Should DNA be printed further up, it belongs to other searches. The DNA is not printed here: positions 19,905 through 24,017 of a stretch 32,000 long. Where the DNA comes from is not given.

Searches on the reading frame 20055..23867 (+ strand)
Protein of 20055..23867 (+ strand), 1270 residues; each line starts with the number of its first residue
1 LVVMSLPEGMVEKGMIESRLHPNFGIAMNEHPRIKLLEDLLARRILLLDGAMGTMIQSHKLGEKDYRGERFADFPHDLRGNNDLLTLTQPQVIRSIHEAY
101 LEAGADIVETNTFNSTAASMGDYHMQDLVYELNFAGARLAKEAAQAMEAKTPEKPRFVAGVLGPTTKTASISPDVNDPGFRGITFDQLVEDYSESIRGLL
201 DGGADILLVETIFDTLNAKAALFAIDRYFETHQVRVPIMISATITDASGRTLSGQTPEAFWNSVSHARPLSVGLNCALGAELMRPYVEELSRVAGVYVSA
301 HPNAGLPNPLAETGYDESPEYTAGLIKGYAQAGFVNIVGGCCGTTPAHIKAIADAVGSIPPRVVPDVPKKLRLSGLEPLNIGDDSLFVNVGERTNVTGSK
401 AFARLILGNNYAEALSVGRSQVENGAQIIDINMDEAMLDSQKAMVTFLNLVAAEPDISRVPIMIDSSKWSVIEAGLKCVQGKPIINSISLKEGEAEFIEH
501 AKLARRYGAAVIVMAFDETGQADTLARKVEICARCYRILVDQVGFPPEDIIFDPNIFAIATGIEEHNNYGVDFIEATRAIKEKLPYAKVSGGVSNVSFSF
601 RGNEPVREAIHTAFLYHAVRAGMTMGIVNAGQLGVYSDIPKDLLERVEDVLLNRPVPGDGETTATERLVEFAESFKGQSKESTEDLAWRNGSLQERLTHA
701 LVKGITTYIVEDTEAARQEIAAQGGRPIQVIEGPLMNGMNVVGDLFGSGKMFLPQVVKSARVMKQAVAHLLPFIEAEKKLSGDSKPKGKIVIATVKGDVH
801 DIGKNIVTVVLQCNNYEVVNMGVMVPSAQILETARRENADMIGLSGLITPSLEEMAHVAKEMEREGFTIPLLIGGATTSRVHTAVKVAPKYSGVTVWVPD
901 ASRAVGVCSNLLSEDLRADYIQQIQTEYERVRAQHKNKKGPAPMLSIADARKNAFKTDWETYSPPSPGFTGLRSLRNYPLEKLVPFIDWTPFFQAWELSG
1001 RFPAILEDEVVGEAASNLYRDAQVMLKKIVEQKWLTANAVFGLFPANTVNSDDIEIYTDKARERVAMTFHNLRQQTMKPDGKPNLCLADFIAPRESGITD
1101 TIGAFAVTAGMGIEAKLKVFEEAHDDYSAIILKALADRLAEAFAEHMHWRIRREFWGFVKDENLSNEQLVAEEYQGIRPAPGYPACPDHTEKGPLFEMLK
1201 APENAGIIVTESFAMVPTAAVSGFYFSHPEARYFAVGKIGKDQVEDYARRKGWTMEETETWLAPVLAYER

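Call 41: search_protein_families(library=pfam, proteins=[window:20055-23867:+], max_evalue=0.001)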
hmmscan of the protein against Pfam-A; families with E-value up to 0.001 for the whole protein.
window:20055-23867:+ (1270 aa): 5 families
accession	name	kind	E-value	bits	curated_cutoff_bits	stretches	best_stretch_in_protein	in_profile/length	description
PF02965.22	Met_synt_B12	-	2e-129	431.3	25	1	979-1252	1-273/273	Vitamin B12 dependent methionine synthase, activation domain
PF02574.22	S-methyl_trans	-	1.3e-96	324.2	22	1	46-356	1-283/283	Homocysteine S-methyltransferase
PF00809.28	Pterin_bind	-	2.5e-63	214.4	25.5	1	391-629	1-244/244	Pterin binding enzyme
PF02607.22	B12-binding_2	-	4.2e-24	85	23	1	693-770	1-73/74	B12 binding domain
PF02310.24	B12-binding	-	7.8e-21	74.6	32.1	1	788-878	1-91/121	B12 binding domain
